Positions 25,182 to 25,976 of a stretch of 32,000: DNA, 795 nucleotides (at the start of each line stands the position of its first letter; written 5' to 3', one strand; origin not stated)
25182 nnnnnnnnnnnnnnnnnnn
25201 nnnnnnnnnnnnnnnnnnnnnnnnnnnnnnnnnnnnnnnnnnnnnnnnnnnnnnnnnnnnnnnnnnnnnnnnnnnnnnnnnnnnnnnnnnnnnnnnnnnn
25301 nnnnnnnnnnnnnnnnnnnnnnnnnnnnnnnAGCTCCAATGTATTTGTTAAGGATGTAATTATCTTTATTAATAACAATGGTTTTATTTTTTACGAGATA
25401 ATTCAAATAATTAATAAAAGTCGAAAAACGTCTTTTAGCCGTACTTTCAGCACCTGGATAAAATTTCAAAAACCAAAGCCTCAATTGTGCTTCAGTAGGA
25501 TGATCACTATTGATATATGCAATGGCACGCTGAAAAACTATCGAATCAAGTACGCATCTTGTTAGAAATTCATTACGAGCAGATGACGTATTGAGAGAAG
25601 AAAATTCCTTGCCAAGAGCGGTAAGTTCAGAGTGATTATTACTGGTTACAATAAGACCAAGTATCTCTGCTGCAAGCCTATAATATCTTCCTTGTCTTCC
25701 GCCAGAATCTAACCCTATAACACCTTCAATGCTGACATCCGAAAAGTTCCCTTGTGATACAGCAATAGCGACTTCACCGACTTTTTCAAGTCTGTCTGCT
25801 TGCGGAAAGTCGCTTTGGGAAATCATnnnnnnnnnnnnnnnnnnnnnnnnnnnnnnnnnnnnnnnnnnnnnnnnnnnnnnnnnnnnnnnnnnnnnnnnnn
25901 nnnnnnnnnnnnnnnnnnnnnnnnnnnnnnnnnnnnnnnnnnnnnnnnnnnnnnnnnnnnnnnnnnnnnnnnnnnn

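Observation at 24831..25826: Very AT-rich PD-(D/E)xK gene looks like a cassette dropped into an otherwise roughly 50% GC M-R operon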

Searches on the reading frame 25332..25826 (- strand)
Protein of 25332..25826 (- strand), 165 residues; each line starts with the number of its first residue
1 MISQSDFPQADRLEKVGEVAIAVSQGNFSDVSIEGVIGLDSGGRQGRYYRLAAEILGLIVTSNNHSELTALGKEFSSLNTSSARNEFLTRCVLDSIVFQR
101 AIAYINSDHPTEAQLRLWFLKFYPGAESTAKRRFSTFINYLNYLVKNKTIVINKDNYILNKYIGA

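Call 58: search_protein_representatives(protein=window:25332-25826:-)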
Query: 165 residues. Proteins with E-value up to 0.001 (for the whole library): 239; up to 1e-10: 83; up to 1e-30: 17. The best 150 are listed.
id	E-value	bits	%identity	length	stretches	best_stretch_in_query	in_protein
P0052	1.1e-45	171.8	55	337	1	1-143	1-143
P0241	1.4e-45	171.3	53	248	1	1-164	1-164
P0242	1.7e-42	161.3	59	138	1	1-138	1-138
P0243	9.4e-42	158.9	54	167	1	2-157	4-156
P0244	7.3e-41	156.0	55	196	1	9-143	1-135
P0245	7.8e-38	146.2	47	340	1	3-164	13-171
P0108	8.3e-38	146.1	49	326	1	1-165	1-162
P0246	2.2e-35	138.2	44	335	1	5-165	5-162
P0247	3.0e-35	137.8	47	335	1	4-142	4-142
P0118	3.8e-35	137.5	50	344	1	3-141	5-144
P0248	5.3e-34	133.8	49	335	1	3-142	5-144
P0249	1.3e-33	132.6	48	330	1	1-142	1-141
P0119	1.6e-33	132.2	52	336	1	2-138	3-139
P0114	6.7e-33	130.2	46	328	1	1-157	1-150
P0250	2.2e-32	128.5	46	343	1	2-143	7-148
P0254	1.5e-28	116.0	47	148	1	4-142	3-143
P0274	3.5e-14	69.4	38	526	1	3-144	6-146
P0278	1.3e-13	67.6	40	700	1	2-149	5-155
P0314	7.9e-11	58.5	38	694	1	3-144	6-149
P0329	1.0e-09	55.0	37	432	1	3-147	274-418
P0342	2.0e-08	50.7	38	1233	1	4-141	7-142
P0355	4.3e-08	49.7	36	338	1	2-139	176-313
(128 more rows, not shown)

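Call 61: search_protein_families(library=pfam, proteins=[P0278, P0314, P0342, P0329, P0355, P0274, P0254], max_evalue=0.001)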
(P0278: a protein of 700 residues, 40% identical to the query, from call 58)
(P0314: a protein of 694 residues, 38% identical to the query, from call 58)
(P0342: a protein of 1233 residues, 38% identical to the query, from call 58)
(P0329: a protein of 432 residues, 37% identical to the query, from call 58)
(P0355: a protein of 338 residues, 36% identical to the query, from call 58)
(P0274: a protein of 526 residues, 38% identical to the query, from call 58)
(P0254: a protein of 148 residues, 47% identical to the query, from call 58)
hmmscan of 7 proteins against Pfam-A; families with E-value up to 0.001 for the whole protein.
P0278 (700 aa): 2 families
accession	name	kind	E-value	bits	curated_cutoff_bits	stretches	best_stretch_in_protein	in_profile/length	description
PF23871.1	DUF7226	-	3.6e-13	50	27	1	18-148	1-136/142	Domain of unknown function (DUF7226)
PF09821.14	AAA_assoc_C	-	2.5e-05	25.3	27.6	1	52-148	19-112/119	C-terminal AAA-associated domain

P0314 (694 aa): 2 families
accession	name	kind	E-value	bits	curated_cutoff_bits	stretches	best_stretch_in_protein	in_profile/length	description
PF23871.1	DUF7226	-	5.8e-11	42.9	27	1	19-147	2-135/142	Domain of unknown function (DUF7226)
PF04556.18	DpnII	-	3.1e-05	23.9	23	0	607-664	200-260/278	DpnII restriction endonuclease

P0342 (1233 aa): 2 families
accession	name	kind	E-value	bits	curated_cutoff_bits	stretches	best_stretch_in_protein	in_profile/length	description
PF23871.1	DUF7226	-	7.3e-12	45.8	27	1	19-142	2-134/142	Domain of unknown function (DUF7226)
PF04545.22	Sigma70_r4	-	8.8e-06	25.6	24.1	1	562-591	19-48/50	Sigma-70, region 4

P0329 (432 aa): 4 families
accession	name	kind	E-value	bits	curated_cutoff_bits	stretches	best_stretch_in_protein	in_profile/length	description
PF22518.2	DUF6997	-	2.8e-38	132.2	27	1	104-246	33-174/175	Domain of unknown function (DUF6997)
PF22515.2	DUF6996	-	1.1e-16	61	27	1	6-72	1-71/71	Domain of unknown function (DUF6996)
PF23871.1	DUF7226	-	2.7e-15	56.9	27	1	300-417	15-139/142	Domain of unknown function (DUF7226)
PF09821.14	AAA_assoc_C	-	3.5e-10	40.9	27.6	1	319-414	18-112/119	C-terminal AAA-associated domain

P0355 (338 aa): 5 families
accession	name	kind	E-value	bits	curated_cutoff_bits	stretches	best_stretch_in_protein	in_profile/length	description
PF04471.18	Mrr_cat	-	4.1e-29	101.5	21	1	28-144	2-115/115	Restriction endonuclease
PF22722.2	NA-iREase1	-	1.2e-14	54.7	27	1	36-142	2-106/106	NACHT-associated inactive Restriction Endonuclease 1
PF23871.1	DUF7226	-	1.6e-14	54.4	27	1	189-315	1-134/142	Domain of unknown function (DUF7226)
PF13156.12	Mrr_cat_2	-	1.5e-07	31.8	22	1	47-145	18-115/127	Restriction endonuclease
PF09821.14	AAA_assoc_C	-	6e-06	27.3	27.6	1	223-314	19-109/119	C-terminal AAA-associated domain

P0274 (526 aa): 3 families
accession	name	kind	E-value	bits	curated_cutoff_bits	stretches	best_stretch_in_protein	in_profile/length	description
PF03235.19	GmrSD_N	-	3.3e-25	89.8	33.2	1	208-348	4-198/199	GmrSD restriction endonuclease, N-terminal domain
PF23871.1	DUF7226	-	6.1e-17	62.3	27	1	18-144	1-135/142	Domain of unknown function (DUF7226)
PF09821.14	AAA_assoc_C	-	8.4e-06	26.8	27.6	1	53-152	20-119/119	C-terminal AAA-associated domain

P0254 (148 aa): 1 family
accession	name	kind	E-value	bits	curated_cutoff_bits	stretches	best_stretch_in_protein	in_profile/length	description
PF23871.1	DUF7226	-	1.7e-08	34.9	27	1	23-141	11-133/142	Domain of unknown function (DUF7226)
